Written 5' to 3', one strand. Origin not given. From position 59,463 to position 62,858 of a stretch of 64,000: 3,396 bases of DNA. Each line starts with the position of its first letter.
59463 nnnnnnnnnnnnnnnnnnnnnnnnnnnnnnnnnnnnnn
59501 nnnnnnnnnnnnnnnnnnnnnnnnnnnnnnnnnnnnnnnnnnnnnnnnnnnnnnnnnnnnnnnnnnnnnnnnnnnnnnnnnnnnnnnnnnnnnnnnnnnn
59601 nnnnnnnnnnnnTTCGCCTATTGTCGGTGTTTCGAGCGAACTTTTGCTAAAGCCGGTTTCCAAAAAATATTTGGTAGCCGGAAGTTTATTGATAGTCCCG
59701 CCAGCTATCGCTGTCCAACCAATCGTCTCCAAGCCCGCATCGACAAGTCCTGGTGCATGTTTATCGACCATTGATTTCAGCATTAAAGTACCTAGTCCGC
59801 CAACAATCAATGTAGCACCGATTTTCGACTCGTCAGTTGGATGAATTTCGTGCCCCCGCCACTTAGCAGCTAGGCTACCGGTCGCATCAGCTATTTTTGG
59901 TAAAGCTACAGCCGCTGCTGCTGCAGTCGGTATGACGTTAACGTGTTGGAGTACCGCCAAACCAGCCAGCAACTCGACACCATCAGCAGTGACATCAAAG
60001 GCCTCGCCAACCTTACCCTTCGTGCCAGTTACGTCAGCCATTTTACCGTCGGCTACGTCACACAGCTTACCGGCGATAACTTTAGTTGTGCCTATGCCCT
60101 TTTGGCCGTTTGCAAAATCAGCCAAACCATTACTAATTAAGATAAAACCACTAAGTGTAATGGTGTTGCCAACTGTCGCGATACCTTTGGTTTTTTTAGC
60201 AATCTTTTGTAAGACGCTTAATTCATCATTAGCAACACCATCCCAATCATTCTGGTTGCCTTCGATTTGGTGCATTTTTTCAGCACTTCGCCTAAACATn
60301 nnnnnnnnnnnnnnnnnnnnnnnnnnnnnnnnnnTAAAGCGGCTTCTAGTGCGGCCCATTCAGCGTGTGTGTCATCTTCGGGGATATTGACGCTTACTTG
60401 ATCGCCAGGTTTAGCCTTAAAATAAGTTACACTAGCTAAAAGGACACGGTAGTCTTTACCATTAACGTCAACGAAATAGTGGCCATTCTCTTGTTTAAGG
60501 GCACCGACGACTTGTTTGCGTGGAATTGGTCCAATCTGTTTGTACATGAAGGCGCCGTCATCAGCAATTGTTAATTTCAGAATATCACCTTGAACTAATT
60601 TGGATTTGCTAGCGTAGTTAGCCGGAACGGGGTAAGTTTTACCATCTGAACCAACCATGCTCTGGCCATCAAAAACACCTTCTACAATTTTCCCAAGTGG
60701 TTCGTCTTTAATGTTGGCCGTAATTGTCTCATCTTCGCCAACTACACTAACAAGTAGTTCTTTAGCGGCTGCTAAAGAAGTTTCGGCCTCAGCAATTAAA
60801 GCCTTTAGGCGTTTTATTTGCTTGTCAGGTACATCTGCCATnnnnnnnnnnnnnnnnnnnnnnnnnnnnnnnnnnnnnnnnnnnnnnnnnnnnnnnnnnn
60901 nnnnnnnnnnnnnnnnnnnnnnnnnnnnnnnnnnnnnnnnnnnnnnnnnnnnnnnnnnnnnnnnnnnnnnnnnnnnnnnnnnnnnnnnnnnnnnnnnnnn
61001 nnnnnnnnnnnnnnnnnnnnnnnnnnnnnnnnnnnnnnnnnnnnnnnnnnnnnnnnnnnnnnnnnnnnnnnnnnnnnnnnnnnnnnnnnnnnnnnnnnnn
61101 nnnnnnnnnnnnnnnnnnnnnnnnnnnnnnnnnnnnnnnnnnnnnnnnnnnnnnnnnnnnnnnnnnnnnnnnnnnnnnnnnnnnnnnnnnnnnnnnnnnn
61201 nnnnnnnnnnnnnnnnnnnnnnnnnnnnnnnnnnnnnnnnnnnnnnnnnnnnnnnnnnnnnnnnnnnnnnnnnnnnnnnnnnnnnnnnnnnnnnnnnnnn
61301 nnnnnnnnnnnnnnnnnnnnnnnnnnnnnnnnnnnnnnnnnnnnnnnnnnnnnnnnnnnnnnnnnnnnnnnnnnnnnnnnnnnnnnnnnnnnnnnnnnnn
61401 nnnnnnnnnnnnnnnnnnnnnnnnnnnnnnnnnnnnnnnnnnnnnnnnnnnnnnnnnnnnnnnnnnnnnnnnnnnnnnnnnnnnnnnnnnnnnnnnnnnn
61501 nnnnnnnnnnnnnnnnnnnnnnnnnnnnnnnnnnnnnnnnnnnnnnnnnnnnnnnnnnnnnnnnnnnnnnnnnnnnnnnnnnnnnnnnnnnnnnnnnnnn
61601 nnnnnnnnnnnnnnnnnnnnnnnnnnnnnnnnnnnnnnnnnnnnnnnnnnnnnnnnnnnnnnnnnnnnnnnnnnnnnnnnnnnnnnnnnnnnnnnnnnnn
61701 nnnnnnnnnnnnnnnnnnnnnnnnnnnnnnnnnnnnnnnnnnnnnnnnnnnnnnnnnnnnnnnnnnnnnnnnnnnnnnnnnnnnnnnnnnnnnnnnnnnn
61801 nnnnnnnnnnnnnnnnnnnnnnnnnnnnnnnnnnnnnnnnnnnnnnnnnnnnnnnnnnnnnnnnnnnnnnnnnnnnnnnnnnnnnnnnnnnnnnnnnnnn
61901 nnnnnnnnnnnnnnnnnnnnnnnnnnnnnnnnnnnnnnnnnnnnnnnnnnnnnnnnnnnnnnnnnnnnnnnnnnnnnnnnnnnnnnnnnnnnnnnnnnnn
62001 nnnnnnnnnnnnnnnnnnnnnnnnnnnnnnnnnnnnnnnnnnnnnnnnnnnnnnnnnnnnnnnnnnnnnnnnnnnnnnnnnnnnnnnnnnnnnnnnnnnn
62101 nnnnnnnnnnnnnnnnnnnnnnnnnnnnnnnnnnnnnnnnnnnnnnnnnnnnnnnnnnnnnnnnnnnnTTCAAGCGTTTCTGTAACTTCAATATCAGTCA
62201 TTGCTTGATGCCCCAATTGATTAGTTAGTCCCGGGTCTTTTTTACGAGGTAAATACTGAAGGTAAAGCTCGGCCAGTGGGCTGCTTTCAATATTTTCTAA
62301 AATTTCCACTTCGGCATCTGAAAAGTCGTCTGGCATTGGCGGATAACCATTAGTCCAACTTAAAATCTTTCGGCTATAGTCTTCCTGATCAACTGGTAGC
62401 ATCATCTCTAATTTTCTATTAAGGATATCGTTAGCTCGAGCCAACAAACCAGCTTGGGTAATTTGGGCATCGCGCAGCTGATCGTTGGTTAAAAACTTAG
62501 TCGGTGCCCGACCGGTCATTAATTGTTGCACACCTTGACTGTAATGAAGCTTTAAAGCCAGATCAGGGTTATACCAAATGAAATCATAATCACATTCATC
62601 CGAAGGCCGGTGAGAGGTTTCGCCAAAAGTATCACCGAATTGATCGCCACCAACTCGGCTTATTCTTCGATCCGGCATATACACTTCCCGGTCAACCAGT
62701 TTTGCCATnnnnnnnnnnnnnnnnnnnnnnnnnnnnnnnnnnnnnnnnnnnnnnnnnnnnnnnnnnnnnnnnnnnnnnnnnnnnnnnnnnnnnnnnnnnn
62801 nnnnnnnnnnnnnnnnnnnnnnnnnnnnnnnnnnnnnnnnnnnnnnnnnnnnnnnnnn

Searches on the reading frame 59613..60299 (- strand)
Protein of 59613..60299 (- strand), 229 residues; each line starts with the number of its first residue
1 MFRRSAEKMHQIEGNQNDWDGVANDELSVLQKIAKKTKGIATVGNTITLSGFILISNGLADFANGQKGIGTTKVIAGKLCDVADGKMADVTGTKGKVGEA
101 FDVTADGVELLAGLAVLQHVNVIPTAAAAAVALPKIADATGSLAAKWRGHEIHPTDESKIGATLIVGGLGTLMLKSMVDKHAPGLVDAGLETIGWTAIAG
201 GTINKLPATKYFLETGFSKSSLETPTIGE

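Call 10: search_protein_families(library=pfam, proteins=[window:59613-60299:-], max_evalue=0.1)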
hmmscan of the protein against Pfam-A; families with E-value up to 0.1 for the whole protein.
window:59613-60299:- (229 aa): 1 family
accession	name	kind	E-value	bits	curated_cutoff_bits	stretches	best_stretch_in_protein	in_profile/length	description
PF01066.26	CDP-OH_P_transf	-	2.9e-08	34.7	22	1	42-181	2-138/152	CDP-alcohol phosphatidyltransferase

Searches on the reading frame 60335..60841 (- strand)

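Call 10: search_protein_families(library=pfam, proteins=[window:60335-60841:-], max_evalue=0.1)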
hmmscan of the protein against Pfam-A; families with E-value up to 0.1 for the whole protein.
window:60335-60841:- (169 aa): 2 families
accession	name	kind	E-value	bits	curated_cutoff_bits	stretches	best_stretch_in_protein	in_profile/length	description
PF07076.17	DUF1344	-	0.036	14.3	23.1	0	50-76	6-32/60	Protein of unknown function (DUF1344)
PF23424.1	DUF7112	-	0.074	13.9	27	0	20-90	33-103/140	Family of unknown function (DUF7112)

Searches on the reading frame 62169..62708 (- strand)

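Call 10: search_protein_families(library=pfam, proteins=[window:62169-62708:-], max_evalue=0.1)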
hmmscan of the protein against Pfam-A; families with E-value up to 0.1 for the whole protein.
window:62169-62708:- (180 aa): 1 family
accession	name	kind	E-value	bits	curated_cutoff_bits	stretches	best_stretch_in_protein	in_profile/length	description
PF24098.1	DUF7380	-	0.02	15.2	27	1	81-140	42-102/177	Domain of unknown function (DUF7380)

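Call 65: search_protein_families(library=ncbifam, proteins=[window:62169-62708:-], max_evalue=0.1)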
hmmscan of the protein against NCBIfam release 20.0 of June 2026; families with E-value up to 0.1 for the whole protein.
window:62169-62708:- (180 aa): 0 families

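Call 66: search_protein_families(library=phrogs, proteins=[window:62169-62708:-], max_evalue=0.1)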
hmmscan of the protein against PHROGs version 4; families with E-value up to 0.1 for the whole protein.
window:62169-62708:- (180 aa): 0 families

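Call 67: search_protein_families(library=padloc, proteins=[window:62169-62708:-], max_evalue=0.1)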
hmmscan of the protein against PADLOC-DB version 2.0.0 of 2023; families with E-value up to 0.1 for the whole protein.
window:62169-62708:- (180 aa): 0 families
